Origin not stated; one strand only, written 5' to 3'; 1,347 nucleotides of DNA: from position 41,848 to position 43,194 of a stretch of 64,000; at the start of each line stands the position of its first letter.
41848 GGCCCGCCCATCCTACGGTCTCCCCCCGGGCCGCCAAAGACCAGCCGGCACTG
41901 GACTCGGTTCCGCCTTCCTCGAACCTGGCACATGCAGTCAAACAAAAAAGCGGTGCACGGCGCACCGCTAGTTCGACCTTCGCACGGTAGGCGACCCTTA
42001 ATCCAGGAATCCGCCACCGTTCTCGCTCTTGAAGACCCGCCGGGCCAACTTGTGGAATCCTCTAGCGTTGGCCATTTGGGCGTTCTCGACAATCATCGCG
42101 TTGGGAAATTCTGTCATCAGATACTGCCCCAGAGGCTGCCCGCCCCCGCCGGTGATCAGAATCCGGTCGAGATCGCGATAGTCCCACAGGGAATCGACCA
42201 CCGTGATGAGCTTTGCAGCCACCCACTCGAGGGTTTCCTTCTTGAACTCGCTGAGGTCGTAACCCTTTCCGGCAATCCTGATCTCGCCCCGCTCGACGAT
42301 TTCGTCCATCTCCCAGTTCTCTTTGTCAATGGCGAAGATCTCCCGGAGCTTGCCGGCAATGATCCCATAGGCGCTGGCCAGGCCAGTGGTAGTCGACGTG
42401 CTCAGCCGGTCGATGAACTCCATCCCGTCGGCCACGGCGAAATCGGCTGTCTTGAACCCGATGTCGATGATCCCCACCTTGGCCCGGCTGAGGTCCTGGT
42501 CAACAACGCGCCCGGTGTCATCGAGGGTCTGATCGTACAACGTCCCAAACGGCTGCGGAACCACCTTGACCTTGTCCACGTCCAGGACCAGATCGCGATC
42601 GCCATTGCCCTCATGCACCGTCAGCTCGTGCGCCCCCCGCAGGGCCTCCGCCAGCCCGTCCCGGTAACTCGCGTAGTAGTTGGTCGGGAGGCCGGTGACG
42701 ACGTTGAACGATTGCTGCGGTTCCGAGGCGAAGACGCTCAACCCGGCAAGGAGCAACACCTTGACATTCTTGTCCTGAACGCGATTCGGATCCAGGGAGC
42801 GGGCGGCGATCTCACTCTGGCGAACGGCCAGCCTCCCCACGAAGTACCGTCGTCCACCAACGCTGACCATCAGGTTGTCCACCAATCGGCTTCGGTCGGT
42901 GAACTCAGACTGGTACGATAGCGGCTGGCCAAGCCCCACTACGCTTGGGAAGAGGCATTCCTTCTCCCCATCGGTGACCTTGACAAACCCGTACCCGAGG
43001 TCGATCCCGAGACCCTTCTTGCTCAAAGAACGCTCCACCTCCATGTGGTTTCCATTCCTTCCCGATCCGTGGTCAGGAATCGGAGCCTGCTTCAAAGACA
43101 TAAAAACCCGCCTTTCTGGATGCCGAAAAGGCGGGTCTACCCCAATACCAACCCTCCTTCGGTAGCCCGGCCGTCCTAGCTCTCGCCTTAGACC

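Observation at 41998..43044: Orphan ParM/StbA-type actin-like ATPase inserted between noc-like parB and soj-spo0J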

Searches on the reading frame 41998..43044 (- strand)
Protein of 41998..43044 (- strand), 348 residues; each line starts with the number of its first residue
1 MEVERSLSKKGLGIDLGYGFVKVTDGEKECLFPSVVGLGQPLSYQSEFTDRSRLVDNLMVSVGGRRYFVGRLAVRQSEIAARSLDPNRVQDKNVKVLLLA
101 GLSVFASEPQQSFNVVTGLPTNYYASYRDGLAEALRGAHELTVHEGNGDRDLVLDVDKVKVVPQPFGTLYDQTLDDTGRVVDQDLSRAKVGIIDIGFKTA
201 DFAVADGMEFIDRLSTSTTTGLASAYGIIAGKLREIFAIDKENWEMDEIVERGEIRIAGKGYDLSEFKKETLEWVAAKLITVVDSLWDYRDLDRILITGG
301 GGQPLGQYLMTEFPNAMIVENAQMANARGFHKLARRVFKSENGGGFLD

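Call 5: search_protein_families(library=pfam, proteins=[window:41998-43044:-], max_evalue=0.01)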
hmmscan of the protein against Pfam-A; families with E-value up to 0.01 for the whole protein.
window:41998-43044:- (348 aa): 2 families
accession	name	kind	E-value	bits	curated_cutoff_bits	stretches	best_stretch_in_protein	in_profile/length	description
PF17989.7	ALP_N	-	2.8e-36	125.4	26.3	1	13-167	1-148/148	Actin like proteins N terminal domain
PF21522.3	MreB-like_C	-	8.1e-13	49.5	27.8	1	192-310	1-122/123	Archaeal actin homologue MreB-like, C-terminal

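Call 6: search_protein_families(library=ncbifam, proteins=[window:41998-43044:-], max_evalue=0.01)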
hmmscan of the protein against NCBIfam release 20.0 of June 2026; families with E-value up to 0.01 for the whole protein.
window:41998-43044:- (348 aa): 3 families
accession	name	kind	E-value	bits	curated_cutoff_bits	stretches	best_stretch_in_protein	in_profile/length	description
NF010498.0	PRK13917.1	equivalog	2.8e-33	115.6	417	1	12-335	5-335/344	plasmid segregation protein ParM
TIGR03739.1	PRTRC_D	hypoth_equivalog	2.3e-27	95.8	214.8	1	14-332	2-316/320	PRTRC system protein D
NF052678.1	morpho_FcmB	equivalog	2e-15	56.6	300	1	54-316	91-347/373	filament morphology actin-like protein FcmB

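Call 8: find_homologous_proteins(query=window:41998-43044:-)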
Query window:41998-43044:- (348 aa): 601 proteins with E <= 0.001 among 8000 candidates; the best 120 are listed.
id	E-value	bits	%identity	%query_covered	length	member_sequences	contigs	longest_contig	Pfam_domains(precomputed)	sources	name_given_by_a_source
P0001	8.4e-227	770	100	100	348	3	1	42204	PF17989.8,PF21522.4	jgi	jgi:plasmid segregation protein ParM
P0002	1.2e-186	638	81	99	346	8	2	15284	PF17989.8,PF21522.4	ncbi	ncbi:MAG: ParM/StbA family protein [Bacillota bacterium]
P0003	8.2e-158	543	83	84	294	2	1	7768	PF17989.8,PF21522.4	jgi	-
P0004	5.2e-136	471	61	95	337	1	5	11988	PF17989.8,PF21522.4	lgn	-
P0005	2.6e-129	449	60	95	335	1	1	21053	PF17989.8,PF21522.4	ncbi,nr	ncbi:MAG: ParM/StbA family protein [Acetobacteraceae bacterium]|nr:ParM/StbA family protein [Acetoba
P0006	5.0e-126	438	59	95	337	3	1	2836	PF17989.8,PF21522.4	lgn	-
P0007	1.5e-125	437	58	95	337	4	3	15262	PF17989.8,PF21522.4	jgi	-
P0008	2.2e-125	436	58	97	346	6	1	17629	PF17989.8,PF21522.4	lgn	-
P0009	3.0e-125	436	59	95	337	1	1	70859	PF17989.8,PF21522.4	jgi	-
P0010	1.2e-124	434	59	95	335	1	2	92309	PF17989.8,PF21522.4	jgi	-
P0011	2.6e-124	433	59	95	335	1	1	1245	PF17989.8,PF21522.4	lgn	-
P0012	3.9e-124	432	58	95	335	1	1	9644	PF17989.8,PF21522.4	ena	-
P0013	7.2e-124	431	59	96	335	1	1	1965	PF17989.8,PF21522.4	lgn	-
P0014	3.3e-123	429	59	95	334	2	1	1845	PF17989.8,PF21522.4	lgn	-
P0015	2.9e-122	426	56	96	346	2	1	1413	PF17989.8,PF21522.4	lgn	-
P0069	4.1e-100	353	46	95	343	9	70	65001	PF17989.8,PF21522.4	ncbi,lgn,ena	ncbi:MAG: ParM/StbA family protein [Peptococcia bacterium]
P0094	6.6e-96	339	47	96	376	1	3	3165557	PF17989.8,PF21523.4,PF21522.4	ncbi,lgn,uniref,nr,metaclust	ncbi:ParM/StbA family protein [Natranaerobius thermophilus]|uniref:Actin-like protein N-terminal dom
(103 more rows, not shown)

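Call 11: find_related_loci(query=A1, collection=genome_contigs, flank=5000)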
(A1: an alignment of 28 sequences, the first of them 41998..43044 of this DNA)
Query A1 (348 aa) in genome_contigs; peptide patterns used: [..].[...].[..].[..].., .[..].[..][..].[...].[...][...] (x = any residue, [..] = any of these).
399 stretches matched a pattern; 294 encode a relative of the query (tblastn E <= 1e-3); the best 80 are kept; 80 distinct loci.
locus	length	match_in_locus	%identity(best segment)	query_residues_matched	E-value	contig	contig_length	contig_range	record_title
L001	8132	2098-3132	87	2-346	0e+0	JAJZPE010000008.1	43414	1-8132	MAG: Bacillota bacterium isolate SKS1.bin113 NODE_1454_length_43414_cov_2.928223, whole genome shotgun sequence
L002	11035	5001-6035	83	2-346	0e+0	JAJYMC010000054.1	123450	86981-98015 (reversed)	MAG: Bacillota bacterium isolate DBS2-4.bin104 NODE_183_length_123450_cov_2.56243, whole genome shotgun sequence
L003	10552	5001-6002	60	7-340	4e-135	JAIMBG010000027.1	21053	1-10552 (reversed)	MAG: Acetobacteraceae bacterium isolate HOT.MB2.46 NODE_2435_length_21053_cov_6.515685, whole genome shotgun sequence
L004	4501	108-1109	58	10-341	5e-134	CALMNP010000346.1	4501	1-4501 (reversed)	MAG TPA_asm: uncultured Firmicutes bacterium isolate SRR5215466_bin.94_CONCOCT_v1.1_MAG genome assembly, contig: ERZ7813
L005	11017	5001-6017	56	5-343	7e-128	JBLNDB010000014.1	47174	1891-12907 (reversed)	MAG: Chloroflexota bacterium isolate MAG110 PRJNA950955_bin19_renamed_13, whole genome shotgun sequence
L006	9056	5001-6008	58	10-343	2e-124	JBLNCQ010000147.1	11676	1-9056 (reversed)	MAG: Bacillota bacterium isolate MAG121 PRJNA950955_bin29_renamed_146, whole genome shotgun sequence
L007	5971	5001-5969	59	10-332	7e-123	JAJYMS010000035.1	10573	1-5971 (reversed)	MAG: Bacillota bacterium isolate DBS2-4.bin160 NODE_11492_length_10573_cov_1.77015, whole genome shotgun sequence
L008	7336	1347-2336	55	9-338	9e-118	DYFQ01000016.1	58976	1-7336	MAG TPA_asm: Symbiobacterium thermophilum isolate BE2011_3_71_10 Afr_mines_BE2011_206_length_58976_cov_4_034606, whole g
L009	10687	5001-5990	50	10-338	3e-109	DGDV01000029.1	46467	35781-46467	MAG TPA_asm: Firmicutes bacterium UBA3943 UBA3943_contig_1282, whole genome shotgun sequence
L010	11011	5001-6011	53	6-342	7e-108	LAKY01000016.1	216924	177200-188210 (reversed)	Clostridiales bacterium PH28_bin88 ph28_90, whole genome shotgun sequence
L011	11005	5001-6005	45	5-339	4e-107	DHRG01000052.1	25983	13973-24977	MAG TPA_asm: Peptococcaceae bacterium UBA5318 UBA5318_contig_9491, whole genome shotgun sequence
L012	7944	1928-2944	48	2-338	5e-107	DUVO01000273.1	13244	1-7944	MAG TPA_asm: Bacillota bacterium isolate AS08sgBPME_414 313556_AS08, whole genome shotgun sequence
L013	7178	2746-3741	48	5-336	5e-107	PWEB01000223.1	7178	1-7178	MAG: Syntrophomonadaceae bacterium isolate T1Sed10_93 T1-Sed10-C13177, whole genome shotgun sequence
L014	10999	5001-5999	49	6-338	1e-106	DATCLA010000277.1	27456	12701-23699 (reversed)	MAG TPA_asm: Bacillota bacterium isolate SMAG_U7110 k141_337624, whole genome shotgun sequence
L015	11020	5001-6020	45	6-345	7e-107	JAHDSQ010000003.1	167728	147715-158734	MAG: Clostridia bacterium isolate SV3-B7.1 k141_66970, whole genome shotgun sequence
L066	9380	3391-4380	40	9-338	2e-73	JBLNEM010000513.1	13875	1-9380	MAG: Mycobacterium leprae isolate MAG73 PRJNA889980_bin12_renamed_512, whole genome shotgun sequence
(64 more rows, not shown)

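Call 17: search_solved_structures(query=A1, max_evalue=0.001)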
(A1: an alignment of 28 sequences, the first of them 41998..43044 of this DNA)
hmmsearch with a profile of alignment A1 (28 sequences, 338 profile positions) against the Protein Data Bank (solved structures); distinct sequences matched with E-value up to 0.001: 10.
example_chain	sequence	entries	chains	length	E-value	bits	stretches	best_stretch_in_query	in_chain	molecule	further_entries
6ixw_C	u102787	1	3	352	2.1e-51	178.3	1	3-330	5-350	pCBH ParM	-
6izr_1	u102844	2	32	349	1.3e-50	175.7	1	3-330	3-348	Putative plasmid segregation protein ParM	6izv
8x1i_B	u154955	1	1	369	6.7e-40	140.5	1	8-335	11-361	ParM present of genome of Desufitobacterium hafniense - Dh-cParM1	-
3js6_A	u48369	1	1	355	5.4e-22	81.6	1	6-335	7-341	Uncharacterized ParM protein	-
9rmi_G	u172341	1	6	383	1.8e-19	73.2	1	43-322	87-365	CorM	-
4xhp_A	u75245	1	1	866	2.7e-10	43.1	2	57-232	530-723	ParM hybrid fusion protein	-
2fsj_A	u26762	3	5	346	1.3e-07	34.3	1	5-330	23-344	hypothetical protein Ta0583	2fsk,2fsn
4apw_A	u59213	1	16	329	1.3e-06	31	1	53-331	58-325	ALP12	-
4xe8_A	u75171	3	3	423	2.4e-06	30.1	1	57-232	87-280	Uncharacterized protein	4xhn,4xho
4xe7_A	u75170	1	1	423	8.1e-05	25.1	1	57-232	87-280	Uncharacterized protein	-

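Call 19: search_solved_structures(query=window:41998-43044:-, max_evalue=0.001, show_alignments=3)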
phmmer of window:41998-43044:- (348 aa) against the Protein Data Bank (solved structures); distinct sequences matched with E-value up to 0.001: 5.
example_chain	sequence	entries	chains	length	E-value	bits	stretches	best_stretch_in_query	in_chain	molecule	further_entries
6ixw_C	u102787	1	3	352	1.8e-29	106.1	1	8-335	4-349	pCBH ParM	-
6izr_1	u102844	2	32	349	1.8e-28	102.8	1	9-334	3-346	Putative plasmid segregation protein ParM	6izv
8x1i_B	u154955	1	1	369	2.5e-23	85.8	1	13-337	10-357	ParM present of genome of Desufitobacterium hafniense - Dh-cParM1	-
3js6_A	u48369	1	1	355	2.1e-11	46.6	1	12-335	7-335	Uncharacterized ParM protein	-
9rmi_G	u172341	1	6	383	2e-10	43.4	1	54-318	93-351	CorM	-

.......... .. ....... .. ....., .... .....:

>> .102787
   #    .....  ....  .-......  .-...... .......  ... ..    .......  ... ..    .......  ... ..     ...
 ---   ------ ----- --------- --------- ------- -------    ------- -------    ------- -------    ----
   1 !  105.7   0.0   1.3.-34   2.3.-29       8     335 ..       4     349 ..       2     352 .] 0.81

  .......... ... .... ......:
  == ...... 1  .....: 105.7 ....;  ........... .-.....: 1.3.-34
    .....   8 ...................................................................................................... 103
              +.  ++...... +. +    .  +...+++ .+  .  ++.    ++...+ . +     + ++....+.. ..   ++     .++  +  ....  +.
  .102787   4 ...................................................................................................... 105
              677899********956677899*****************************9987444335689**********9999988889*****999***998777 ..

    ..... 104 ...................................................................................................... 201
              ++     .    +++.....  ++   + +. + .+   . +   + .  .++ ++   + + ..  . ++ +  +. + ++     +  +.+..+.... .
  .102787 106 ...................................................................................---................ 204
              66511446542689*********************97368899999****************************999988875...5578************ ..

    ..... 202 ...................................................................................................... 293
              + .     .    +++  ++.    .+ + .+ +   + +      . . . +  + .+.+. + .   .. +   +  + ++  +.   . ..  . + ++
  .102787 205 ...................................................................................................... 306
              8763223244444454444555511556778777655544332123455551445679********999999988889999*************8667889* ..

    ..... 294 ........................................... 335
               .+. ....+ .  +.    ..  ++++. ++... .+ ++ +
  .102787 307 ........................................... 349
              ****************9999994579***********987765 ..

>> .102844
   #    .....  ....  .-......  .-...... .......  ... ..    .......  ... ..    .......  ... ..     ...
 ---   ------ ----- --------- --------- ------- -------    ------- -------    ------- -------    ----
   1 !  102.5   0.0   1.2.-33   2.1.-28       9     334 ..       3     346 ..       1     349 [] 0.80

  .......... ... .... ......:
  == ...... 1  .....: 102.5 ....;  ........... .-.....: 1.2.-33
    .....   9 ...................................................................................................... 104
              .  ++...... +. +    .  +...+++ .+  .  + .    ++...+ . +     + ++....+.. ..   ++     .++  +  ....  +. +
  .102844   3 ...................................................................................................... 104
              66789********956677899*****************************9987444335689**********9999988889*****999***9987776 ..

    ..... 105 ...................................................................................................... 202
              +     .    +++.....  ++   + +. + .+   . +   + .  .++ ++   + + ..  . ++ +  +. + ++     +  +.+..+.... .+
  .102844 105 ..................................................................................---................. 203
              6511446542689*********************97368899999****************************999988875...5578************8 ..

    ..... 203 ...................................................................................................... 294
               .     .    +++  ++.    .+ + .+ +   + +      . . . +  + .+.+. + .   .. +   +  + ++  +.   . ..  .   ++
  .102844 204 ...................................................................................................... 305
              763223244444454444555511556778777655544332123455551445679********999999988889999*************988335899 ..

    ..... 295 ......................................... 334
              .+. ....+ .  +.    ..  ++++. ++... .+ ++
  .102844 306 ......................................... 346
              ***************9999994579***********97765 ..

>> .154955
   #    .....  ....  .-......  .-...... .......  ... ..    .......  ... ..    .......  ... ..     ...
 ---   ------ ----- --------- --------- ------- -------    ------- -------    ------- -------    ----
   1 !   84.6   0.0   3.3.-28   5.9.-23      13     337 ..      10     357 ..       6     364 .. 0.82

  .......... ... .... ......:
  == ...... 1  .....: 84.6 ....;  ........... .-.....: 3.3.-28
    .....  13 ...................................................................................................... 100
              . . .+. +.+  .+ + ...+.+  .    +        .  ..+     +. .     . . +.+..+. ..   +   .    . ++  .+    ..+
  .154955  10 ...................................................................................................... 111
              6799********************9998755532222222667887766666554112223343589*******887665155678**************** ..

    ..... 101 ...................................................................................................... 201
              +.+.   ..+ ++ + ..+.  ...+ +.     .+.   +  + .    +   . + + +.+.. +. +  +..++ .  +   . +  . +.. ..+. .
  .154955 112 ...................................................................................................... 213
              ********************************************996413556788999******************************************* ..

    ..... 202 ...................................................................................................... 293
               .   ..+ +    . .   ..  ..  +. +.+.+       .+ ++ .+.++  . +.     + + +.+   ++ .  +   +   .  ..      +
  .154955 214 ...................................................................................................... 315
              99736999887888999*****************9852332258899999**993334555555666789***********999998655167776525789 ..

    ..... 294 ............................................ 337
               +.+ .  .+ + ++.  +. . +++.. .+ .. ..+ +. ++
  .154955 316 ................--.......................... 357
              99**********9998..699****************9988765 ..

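Call 41: predict_structure(alignment_id=A1)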
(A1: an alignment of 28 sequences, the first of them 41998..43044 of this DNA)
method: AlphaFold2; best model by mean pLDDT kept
length: 348 residues; sequences in the alignment: 28
mean_pLDDT: 88.6   pTM: 0.88
mean pLDDT of the five models: 88.6, 87.9, 87.1, 86.5, 85.6
residues with pLDDT >= 90: 237; 70-90: 81; 50-70: 16; < 50: 14
segments of 3 or more residues with pLDDT < 50: 1-6, 342-348
pLDDT, mean of each block of 10 residues (from residue 1): 54 92 94 89 63 76 92 81 76 93 94 96 93 96 87 96 97 96 97 94 97 94 89 88 82 87 91 96 96 97 94 97 97 90 41
secondary structure, 60 per line:
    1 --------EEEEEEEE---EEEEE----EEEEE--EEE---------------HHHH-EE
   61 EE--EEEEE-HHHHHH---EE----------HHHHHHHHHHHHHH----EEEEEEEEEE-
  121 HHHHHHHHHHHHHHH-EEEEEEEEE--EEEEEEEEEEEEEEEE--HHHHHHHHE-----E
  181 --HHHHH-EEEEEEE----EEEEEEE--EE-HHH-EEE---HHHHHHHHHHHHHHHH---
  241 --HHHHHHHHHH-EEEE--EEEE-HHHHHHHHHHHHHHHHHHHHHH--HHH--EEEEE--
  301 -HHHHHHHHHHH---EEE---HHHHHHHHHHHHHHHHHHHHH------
elements in order: E9-16 E20-24 E29-33 E36-38 H54-57 E59-62 E65-69 H71-76 H92-105 E110-119 H121-135 E137-145 E148-163 H166-173 H183-187 E189-195 E200-206 E216-218 H222-237 H243-252 E254-257 E260-263 H265-286 E294-298 H302-312 E316-318 H322-342

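Call 44: fold_search(model_id=the predicted structure, library=pdb)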
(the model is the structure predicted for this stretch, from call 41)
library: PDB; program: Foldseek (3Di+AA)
matches with E <= 10: 1755; with E <= 0.001: 863
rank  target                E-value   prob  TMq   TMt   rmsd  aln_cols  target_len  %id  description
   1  8x1i                  5.2e-26  1.00  0.85  0.80   3.4       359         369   25  ParM present of genome of Desufitobacterium hafniense - Dh-cParM1 (released 2024-11-13)
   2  6ixw_A                6.7e-24  1.00  0.75  0.76   4.0       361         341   24  pCBH ParM non-polymerisable quadruple mutant (released 2019-06-19)
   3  6ixw_C                2.3e-23  1.00  0.75  0.76   4.3       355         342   24  pCBH ParM non-polymerisable quadruple mutant (released 2019-06-19)
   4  3js6                  6.6e-23  1.00  0.72  0.77   4.2       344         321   19  Crystal structure of apo psk41 parM protein (released 2010-01-26)
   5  6izr_1                1.5e-22  1.00  0.76  0.76   3.9       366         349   22  Whole structure of a 15-stranded ParM filament from Clostridium botulinum (released 2019-06-19)
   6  9rmi_A                5.3e-21  1.00  0.74  0.77   5.3       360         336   22  Cryo-EM structure of the CorM filament in the presence of CorR from cyanobacterium Anabaena sp. PCC 7120 (released 2026-04-08)
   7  2fsj                  7.1e-21  1.00  0.76  0.83   3.3       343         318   20  Crystal structure of Ta0583, an archaeal actin homolog, native data (released 2006-04-18)
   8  2fsk_B                8.0e-21  1.00  0.76  0.81   3.5       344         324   19  Crystal structure of Ta0583, an archaeal actin homolog, SeMet data (released 2006-04-18)
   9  2fsk_A                2.4e-20  1.00  0.77  0.83   3.3       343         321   20  Crystal structure of Ta0583, an archaeal actin homolog, SeMet data (released 2006-04-18)
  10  5ec0                  3.9e-20  1.00  0.77  0.71   4.0       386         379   17  Crystal Structure of Actin-like protein Alp7A (released 2016-11-02)
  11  4xe7                  1.7e-19  1.00  0.59  0.51   7.4       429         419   16  Bacillus thuringiensis ParM in apo form (released 2016-03-09)
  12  2fsn_A                5.8e-19  1.00  0.75  0.84   3.4       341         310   19  Crystal structure of Ta0583, an archaeal actin homolog, complex with ADP (released 2006-04-18)
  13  4apw_A                1.1e-18  1.00  0.66  0.71   5.4       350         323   14  Alp12 filament structure (released 2012-05-16)
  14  2fsn_B                4.0e-18  1.00  0.77  0.86   3.1       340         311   20  Crystal structure of Ta0583, an archaeal actin homolog, complex with ADP (released 2006-04-18)
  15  4xhp                  4.5e-18  1.00  0.71  0.36   5.1       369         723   15  Bacillus thuringiensis ParM hybrid protein with ADP, containing two ParM mutants (released 2016-03-09)
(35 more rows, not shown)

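Call 60: list_cluster_members(proteins=[P0094, P0001, P0002, P0069])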
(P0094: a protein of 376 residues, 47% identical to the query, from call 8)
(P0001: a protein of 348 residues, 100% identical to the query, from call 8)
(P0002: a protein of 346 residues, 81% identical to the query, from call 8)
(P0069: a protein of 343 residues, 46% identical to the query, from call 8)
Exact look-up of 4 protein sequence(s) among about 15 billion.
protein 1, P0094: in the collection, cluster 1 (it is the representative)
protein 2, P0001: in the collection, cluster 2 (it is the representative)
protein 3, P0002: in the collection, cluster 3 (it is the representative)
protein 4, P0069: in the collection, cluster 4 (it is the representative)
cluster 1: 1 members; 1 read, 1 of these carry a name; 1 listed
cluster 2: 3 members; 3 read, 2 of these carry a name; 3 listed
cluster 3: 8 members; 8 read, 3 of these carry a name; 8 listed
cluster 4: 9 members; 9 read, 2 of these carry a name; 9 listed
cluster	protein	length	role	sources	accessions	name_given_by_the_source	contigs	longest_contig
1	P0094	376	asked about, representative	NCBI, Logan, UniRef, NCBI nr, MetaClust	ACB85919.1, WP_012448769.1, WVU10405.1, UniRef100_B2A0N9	ParM/StbA family protein [Natranaerobius thermophilus] | Actin-like protein N-terminal domain-containing protein n=1 Tax=Natranaerobius ... | status=active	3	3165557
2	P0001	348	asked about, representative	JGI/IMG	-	plasmid segregation protein ParM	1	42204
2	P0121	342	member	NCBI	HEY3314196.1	MAG TPA: ParM/StbA family protein [Bacillota bacterium]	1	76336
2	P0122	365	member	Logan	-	-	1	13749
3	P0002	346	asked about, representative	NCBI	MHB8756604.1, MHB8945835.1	MAG: ParM/StbA family protein [Bacillota bacterium]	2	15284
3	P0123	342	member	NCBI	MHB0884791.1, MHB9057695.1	MAG: ParM/StbA family protein [Bacillota bacterium]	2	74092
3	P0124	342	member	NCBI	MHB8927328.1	MAG: ParM/StbA family protein [Bacillota bacterium]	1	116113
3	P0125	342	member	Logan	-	-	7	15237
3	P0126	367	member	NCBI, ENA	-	-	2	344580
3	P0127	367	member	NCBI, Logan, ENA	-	-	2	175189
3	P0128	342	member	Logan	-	-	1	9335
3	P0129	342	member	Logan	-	-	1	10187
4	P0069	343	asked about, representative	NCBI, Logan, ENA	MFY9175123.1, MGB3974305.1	MAG: ParM/StbA family protein [Peptococcia bacterium]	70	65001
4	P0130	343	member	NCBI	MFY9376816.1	MAG: ParM/StbA family protein [Peptococcia bacterium]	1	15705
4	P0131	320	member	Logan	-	-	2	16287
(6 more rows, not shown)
